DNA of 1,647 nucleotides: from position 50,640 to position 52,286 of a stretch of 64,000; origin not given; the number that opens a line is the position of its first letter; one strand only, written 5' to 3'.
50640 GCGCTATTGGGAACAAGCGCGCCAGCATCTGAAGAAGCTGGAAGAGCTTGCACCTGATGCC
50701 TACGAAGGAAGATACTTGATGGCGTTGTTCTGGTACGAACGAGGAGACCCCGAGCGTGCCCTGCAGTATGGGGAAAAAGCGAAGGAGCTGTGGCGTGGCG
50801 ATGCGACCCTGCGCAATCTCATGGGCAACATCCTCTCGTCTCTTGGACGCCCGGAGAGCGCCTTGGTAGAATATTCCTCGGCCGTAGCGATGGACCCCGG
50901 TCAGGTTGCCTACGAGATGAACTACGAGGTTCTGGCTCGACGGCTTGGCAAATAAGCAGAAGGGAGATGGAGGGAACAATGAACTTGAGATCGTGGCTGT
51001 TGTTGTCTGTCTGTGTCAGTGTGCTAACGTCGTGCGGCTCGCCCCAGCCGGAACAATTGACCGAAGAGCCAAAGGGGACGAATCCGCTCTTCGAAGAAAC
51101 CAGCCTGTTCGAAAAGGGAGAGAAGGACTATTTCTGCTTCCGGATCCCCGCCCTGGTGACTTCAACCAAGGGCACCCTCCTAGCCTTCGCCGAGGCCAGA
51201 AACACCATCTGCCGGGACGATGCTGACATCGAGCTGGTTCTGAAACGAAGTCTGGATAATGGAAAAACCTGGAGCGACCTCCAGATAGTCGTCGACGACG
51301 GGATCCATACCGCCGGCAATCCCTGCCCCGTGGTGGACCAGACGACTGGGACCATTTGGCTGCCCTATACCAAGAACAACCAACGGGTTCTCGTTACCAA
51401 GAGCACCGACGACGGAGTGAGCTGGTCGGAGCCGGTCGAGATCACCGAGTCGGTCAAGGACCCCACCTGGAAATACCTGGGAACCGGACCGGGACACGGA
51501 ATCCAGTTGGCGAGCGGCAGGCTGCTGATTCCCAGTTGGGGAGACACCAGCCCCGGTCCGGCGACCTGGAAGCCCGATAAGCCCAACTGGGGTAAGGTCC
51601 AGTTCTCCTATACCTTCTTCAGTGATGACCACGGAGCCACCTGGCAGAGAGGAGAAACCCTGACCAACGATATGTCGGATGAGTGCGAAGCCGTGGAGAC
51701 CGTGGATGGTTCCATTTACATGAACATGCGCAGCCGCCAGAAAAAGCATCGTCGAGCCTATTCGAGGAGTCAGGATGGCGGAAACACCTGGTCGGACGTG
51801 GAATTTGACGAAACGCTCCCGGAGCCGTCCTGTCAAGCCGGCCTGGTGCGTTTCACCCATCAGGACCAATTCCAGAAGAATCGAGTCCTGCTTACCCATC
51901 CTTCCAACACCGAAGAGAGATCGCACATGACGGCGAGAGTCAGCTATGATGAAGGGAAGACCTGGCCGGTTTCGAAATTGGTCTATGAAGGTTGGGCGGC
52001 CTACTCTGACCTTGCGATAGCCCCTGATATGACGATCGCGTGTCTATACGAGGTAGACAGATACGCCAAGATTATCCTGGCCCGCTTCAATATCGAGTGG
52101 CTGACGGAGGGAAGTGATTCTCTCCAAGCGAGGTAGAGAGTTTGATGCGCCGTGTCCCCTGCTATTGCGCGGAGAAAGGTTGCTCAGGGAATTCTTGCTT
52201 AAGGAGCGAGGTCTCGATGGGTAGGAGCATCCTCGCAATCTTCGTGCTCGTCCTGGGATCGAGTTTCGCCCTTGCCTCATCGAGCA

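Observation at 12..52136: Three-fold GH33 sialidase expansion together with a BNR protein, a deacetylase fusion and a DHDPS-family lyase in an Acidobacteria-like genome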

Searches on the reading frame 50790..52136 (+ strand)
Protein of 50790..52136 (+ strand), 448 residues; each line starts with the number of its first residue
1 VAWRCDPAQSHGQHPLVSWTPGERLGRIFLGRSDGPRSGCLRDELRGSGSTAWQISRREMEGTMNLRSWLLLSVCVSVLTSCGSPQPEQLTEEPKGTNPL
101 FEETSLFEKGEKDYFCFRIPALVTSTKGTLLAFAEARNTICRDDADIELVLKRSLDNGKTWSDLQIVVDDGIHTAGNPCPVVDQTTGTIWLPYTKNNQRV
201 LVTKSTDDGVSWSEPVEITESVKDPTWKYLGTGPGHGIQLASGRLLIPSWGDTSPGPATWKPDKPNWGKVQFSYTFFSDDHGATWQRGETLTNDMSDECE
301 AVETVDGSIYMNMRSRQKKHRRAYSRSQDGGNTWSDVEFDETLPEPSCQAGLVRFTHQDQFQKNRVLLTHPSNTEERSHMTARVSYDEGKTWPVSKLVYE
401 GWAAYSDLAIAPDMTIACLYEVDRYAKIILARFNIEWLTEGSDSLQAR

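Call 3: search_protein_families(library=pfam, proteins=[window:50790-52136:+], max_evalue=0.01)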
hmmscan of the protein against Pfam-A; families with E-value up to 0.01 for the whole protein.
window:50790-52136:+ (448 aa): 7 families
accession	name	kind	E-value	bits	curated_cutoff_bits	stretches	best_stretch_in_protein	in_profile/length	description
PF13088.12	BNR_2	-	5.8e-38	131.3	31.4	1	128-413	1-272/277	BNR repeat-like domain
PF13859.12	BNR_3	-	1.4e-22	81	27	1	119-421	1-308/308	BNR repeat-like domain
PF02012.26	BNR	-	7e-08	31.8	27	0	276-287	1-12/12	BNR/Asp-box repeat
PF24316.1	Tli3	-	2e-06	28.6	27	0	122-165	56-100/129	T6SS Tli3 immunity protein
PF15902.12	Sortilin-Vps10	-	3.9e-06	26.4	33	1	276-393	4-110/446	Sortilin, neurotensin receptor 3,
PF21471.3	Reelin_subrepeat-B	-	2.9e-05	24.3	27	0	194-216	54-76/127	Reelin subrepeat B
PF24793.1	GINT1_N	-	6e-05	22.6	27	1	126-213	68-150/304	Glucosamine inositolphosphorylceramide transferase 1, N-terminal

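Call 4: search_protein_families(library=ncbifam, proteins=[window:50790-52136:+], max_evalue=0.01)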
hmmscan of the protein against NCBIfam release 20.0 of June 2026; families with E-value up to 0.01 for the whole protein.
window:50790-52136:+ (448 aa): 1 family
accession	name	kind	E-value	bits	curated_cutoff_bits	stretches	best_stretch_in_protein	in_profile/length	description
NF052328.1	NeuramTDE0471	equivalog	2.2e-11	43.2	900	1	113-167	138-193/538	neuraminidase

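Call 9: search_solved_structures(query=window:50979-52136:+, max_evalue=0.001, show_alignments=3)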
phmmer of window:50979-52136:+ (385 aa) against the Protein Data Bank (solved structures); distinct sequences matched with E-value up to 0.001: 82 (the best 60 are shown).
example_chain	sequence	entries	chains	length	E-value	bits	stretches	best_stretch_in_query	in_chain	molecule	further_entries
4bbw_A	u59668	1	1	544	2.4e-43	151.6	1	46-359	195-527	SIALIDASE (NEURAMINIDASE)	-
1eur_A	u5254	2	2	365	3.6e-41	144.5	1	31-375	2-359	SIALIDASE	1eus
9db6_A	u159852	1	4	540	1.5e-40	142.5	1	47-359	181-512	BNR/Asp-box repeat protein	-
1eut_A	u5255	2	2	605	3.4e-40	141.3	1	31-375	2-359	SIALIDASE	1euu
6mnj_A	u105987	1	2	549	1.4e-39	139.3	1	47-359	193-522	Hz136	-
6myv_A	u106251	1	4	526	2.3e-39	138.5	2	135-359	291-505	Sialidase26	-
6mrv_B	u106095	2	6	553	2.5e-39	138.4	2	135-359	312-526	Sialidase26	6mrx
4fj6_A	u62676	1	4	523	3.8e-39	137.8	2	135-359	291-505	glycoside hydrolase family 33, candidate sialidase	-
1w8n_A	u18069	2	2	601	3.8e-39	137.8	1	35-375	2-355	BACTERIAL SIALIDASE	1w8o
1wcq_A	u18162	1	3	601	1.3e-38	136.1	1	35-375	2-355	SIALIDASE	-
2bzd_A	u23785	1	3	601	2e-38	135.4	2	136-375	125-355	BACTERIAL SIALIDASE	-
2ber_A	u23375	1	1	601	8.7e-38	133.4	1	35-375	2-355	BACTERIAL SIALIDASE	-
7qxo_A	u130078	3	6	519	1.6e-37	132.5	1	47-359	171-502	BNR/Asp-box repeat protein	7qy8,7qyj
7qy9_A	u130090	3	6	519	1.6e-37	132.4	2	135-359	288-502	BNR/Asp-box repeat protein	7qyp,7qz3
4q6k_A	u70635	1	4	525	2.5e-37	131.9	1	47-359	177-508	BNR/Asp-box repeat protein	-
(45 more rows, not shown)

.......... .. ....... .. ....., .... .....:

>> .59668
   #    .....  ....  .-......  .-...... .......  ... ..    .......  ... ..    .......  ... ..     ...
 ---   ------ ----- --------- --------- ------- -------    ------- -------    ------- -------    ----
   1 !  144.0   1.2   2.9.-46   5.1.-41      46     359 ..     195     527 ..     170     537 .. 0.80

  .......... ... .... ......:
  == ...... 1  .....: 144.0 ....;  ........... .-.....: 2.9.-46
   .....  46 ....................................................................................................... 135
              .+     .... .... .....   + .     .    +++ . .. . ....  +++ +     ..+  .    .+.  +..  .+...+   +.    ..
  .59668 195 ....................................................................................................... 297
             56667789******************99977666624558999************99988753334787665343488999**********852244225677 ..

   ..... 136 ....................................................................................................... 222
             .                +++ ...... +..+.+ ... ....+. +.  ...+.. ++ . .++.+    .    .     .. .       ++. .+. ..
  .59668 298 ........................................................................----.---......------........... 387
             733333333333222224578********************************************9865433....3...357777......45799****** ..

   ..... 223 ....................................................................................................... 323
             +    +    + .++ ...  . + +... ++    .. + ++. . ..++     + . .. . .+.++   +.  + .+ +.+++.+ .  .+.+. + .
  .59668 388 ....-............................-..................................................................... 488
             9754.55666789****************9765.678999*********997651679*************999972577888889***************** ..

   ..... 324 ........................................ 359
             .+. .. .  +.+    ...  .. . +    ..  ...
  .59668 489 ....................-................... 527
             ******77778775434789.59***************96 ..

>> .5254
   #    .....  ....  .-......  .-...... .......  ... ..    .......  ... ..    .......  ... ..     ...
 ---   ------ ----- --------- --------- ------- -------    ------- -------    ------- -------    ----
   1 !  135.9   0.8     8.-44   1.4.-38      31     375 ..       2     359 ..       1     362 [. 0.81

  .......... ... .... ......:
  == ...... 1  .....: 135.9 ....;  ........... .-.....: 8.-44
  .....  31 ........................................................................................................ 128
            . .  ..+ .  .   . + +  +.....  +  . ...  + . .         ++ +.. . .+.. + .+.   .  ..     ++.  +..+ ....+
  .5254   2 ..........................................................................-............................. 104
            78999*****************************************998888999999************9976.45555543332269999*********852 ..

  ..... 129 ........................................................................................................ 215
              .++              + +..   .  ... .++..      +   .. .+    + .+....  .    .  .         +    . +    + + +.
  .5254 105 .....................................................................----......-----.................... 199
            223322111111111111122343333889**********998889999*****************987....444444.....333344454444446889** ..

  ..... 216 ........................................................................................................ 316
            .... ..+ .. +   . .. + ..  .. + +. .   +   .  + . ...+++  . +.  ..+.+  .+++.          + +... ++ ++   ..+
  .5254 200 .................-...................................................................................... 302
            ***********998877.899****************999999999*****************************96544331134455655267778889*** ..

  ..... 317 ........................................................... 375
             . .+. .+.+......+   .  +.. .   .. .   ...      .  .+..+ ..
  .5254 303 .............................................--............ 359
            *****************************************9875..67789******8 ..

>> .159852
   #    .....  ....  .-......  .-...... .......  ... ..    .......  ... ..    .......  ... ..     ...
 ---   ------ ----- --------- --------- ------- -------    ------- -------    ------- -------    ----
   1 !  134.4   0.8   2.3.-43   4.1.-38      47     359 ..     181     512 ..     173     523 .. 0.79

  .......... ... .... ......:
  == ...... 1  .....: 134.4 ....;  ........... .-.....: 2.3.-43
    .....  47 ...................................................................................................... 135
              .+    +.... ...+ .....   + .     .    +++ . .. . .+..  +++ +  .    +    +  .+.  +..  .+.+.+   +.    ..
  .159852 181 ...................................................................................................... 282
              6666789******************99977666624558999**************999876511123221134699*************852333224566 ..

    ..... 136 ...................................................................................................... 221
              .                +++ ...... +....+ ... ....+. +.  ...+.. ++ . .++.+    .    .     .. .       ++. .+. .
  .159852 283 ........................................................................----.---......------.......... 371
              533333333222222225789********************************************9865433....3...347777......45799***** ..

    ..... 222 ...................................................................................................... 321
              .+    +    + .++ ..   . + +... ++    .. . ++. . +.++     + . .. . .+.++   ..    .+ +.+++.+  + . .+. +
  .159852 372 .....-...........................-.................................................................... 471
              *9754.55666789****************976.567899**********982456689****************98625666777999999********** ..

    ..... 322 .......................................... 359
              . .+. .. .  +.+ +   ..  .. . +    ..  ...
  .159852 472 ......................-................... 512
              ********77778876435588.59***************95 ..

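Call 21: find_encoding_contigs(protein=window:50979-52136:+, flank=10000, max_places=6)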
Protein window:50979-52136:+ (385 aa): no gene with exactly this product is on record in the collection.

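Call 22: find_homologous_proteins(query=window:50979-52136:+, max_evalue=1e-20)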
Query window:50979-52136:+ (385 aa): 6510 proteins with E <= 1e-20 among 8000 candidates; the best 120 are listed.
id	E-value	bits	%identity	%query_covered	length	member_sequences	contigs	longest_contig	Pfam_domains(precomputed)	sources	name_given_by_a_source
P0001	5.0e-242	821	90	100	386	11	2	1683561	PF13859.13,PF24316.2,PF02012.27,PF15902.13,PF13088.13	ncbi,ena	-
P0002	1.5e-239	813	88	100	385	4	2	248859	PF13859.13,PF24316.2,PF02012.27,PF15902.13,PF13088.13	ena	-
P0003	1.0e-194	665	71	100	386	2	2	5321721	PF13859.13,PF24316.2,PF02012.27,PF15902.13,PF13088.13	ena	-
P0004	1.1e-188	645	70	99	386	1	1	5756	PF13859.13,PF24316.2,PF02012.27,PF15902.13,PF13088.13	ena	-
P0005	5.4e-159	547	64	98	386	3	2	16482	PF13859.13,PF21471.4,PF02012.27,PF15902.13,PF13088.13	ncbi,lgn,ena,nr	ncbi:MAG: exo-alpha-sialidase [Acidobacteria bacterium]|nr:exo-alpha-sialidase [Acidobacteriota bact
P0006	4.8e-157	541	64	92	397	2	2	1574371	PF13859.13,PF24316.2,PF02012.27,PF15902.13,PF13088.13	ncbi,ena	-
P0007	1.4e-156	539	63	98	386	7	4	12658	PF13859.13,PF21471.4,PF02012.27,PF15902.13,PF13088.13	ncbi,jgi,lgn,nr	ncbi:MAG: exo-alpha-sialidase [Acidimicrobiia bacterium]|nr:exo-alpha-sialidase [Acidimicrobiia bact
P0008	2.2e-156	539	60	99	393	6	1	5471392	PF13859.13,PF24316.2,PF21471.4,PF02012.27,PF15902.13,PF13088.13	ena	-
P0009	3.3e-156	538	61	99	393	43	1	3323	PF13859.13,PF24316.2,PF21471.4,PF02012.27,PF15902.13,PF13088.13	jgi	jgi:sialidase-1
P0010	1.1e-154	533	61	94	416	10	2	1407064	PF13859.13,PF24316.2,PF02012.27,PF15902.13,PF13088.13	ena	-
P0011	1.2e-153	530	66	92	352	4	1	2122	PF13859.13,PF02012.27,PF13088.13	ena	-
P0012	3.8e-152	525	59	96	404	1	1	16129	PF13859.13,PF24316.2,PF02012.27,PF13088.13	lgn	-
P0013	1.1e-149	517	61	96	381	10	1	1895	PF13859.13,PF24316.2,PF21471.4,PF02012.27,PF15902.13,PF13088.13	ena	-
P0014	1.6e-149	516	60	99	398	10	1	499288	PF13859.13,PF24316.2,PF02012.27,PF15902.13,PF13088.13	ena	-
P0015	4.2e-149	515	58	97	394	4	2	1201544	PF13859.13,PF24316.2,PF02012.27,PF13088.13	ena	-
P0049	1.2e-141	490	55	98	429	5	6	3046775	PF13859.13,PF24316.2,PF02012.27,PF15902.13,PF13088.13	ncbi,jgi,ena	jgi:sialidase-1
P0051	2.1e-141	489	56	99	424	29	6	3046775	PF13859.13,PF24316.2,PF21471.4,PF02012.27,PF13088.13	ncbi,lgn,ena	-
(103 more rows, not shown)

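Call 23: find_related_loci(query=window:50979-52136:+, collection=genome_contigs, flank=10000)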
Query window:50979-52136:+ (385 aa) in genome_contigs; peptide patterns used: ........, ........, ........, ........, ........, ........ (x = any residue, [..] = any of these).
599 stretches matched a pattern (row limit reached: there are more); 418 encode a relative of the query (tblastn E <= 1e-3); the best 80 are kept; 78 distinct loci.
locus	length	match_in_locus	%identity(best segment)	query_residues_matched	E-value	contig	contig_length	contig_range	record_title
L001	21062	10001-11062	64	29-383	6e-159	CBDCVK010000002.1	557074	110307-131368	MAG: Terriglobia bacterium isolate fbd17eb3-4d9a-4a8b-b5d4-e7992758775e genome assembly, contig: contig_2, whole genome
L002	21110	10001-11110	50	22-383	2e-114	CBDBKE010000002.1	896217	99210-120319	MAG: Terriglobia bacterium isolate 38b9ce2a-8c4d-4d07-85eb-86d09662256f genome assembly, contig: contig_2, whole genome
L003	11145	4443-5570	49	8-385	5e-111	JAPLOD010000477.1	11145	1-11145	MAG: Planctomycetota bacterium isolate LacPavin_0920_SED3_MAG_65_12 LacPavin_0920_SED3_scaffold_1907981, whole genome sh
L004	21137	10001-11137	45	3-383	6e-104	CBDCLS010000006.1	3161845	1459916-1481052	MAG: Acidobacteriota bacterium isolate 14630678-797e-49b2-a12b-7f7aca0c86a6 genome assembly, contig: contig_6, whole gen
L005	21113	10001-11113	46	28-385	9e-104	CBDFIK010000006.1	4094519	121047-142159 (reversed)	MAG: Bryobacterales bacterium isolate ee5020dd-fb21-4a65-a252-f506cf0156f0 genome assembly, contig: contig_6, whole geno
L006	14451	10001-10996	50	43-376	4e-100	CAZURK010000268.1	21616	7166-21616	MAG TPA_asm: uncultured Pirellulaceae bacterium isolate SRP077602_co10_409 genome assembly, contig: NODE_7494_length_216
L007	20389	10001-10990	49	39-377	1e-99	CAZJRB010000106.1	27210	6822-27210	MAG TPA_asm: uncultured Planctomycetaceae bacterium isolate binchicken_co334_128 genome assembly, contig: NODE_2864_leng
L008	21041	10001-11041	47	34-381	1e-99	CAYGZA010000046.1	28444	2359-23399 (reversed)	MAG TPA_asm: uncultured Planctomycetaceae bacterium isolate ERP119294_co1_481 genome assembly, contig: NODE_1872_length_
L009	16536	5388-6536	44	7-376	2e-97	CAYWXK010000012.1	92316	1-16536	MAG TPA_asm: uncultured Pirellulales bacterium isolate binchicken_co103_415 genome assembly, contig: NODE_135_length_923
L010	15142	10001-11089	45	25-382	3e-96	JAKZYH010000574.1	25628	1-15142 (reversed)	MAG: Acidobacteriota bacterium isolate Langseth_Bin_00184 Langseth_Bin_00184_000000000574, whole genome shotgun sequence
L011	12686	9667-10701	44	27-382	8e-96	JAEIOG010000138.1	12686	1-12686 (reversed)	MAG: Phycisphaerae bacterium isolate MAG24 NODE_2577_length_12686_cov_1278.938298, whole genome shotgun sequence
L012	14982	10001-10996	45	41-385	1e-94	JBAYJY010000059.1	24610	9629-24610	MAG: bacterium isolate SO_2016_GW1_67 scaffold03548_OW334_2016, whole genome shotgun sequence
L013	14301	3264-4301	46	43-382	1e-92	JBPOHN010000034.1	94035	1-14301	MAG: Armatimonadota bacterium isolate MAG_188 c_000000311708, whole genome shotgun sequence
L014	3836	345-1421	43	26-385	2e-93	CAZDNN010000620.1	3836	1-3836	MAG TPA_asm: uncultured Planctomycetota bacterium isolate binchicken_co19_649 genome assembly, contig: NODE_43265_length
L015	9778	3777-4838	47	39-376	1e-91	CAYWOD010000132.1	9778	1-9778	MAG TPA_asm: uncultured Pirellulales bacterium isolate SRP068000_co1_578 genome assembly, contig: NODE_13433_length_9778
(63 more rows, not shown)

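Call 24: find_encoding_contigs(protein=P0001, flank=10000, max_places=3)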
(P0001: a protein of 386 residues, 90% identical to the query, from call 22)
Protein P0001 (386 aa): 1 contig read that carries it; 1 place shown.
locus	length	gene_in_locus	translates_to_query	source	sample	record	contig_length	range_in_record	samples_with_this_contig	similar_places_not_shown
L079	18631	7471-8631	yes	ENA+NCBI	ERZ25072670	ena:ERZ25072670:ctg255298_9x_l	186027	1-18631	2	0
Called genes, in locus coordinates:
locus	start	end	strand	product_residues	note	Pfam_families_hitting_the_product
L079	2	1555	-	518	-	?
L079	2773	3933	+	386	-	PF00174:Oxidored_molyb, PF03404:Mo-co_dimer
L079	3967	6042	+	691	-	PF14559:TPR_19 (weak), PF14559:TPR_19 (weak), PF23914:TPR_CcmH_CycH (weak), PF13432:TPR_16 (weak), PF14559:TPR_19, PF13181:TPR_8 (weak), PF13432:TPR_16 (weak), PF13414:TPR_11, +24 more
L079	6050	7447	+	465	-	PF00515:TPR_1 (faint), PF07719:TPR_2 (faint), PF12895:ANAPC3 (faint), PF13181:TPR_8 (faint), PF13424:TPR_12 (faint), PF13432:TPR_16, PF17874:TPR_MalT (weak), PF14559:TPR_19, +12 more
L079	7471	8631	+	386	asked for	PF24316:Tli3 (faint), PF13859:BNR_3, PF13088:BNR_2, PF15902:Sortilin-Vps10 (faint), PF02012:BNR (faint)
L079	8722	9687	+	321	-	-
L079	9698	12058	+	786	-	PF03648:Glyco_hydro_67N (faint)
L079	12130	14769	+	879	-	PF07635:PSCyt1, PF07583:PSCyt2, PF07587:PSD1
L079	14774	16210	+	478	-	PF07394:DUF1501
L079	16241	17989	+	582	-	-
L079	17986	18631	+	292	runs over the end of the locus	PF20067:SSL_N (faint), PF24684:Vgb_lyase (weak), PF08450:SGL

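Call 25: find_encoding_contigs(protein=P0003, flank=10000, max_places=2)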
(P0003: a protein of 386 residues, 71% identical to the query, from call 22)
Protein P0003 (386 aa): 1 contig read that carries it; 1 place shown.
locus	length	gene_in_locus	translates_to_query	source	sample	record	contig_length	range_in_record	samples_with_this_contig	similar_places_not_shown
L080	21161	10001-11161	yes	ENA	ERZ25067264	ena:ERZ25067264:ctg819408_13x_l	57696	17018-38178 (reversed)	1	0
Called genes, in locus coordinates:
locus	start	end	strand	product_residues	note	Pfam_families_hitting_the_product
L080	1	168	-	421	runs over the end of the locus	PF00202:Aminotran_3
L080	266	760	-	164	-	-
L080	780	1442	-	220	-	PF01546:Peptidase_M20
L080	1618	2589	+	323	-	PF00248:Aldo_ket_red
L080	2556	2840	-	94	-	-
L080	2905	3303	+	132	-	-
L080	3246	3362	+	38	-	-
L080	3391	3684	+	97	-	-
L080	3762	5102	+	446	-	PF02812:ELFV_dehydrog_N, PF00208:ELFV_dehydrog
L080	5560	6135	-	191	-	PF04525:LOR (weak)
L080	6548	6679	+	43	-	-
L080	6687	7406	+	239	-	PF00665:rve, PF13610:DDE_Tnp_IS240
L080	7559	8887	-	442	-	PF07587:PSD1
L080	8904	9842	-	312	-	PF07583:PSCyt2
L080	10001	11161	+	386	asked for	PF24316:Tli3 (faint), PF13859:BNR_3, PF15902:Sortilin-Vps10 (faint), PF13088:BNR_2, PF02012:BNR (faint)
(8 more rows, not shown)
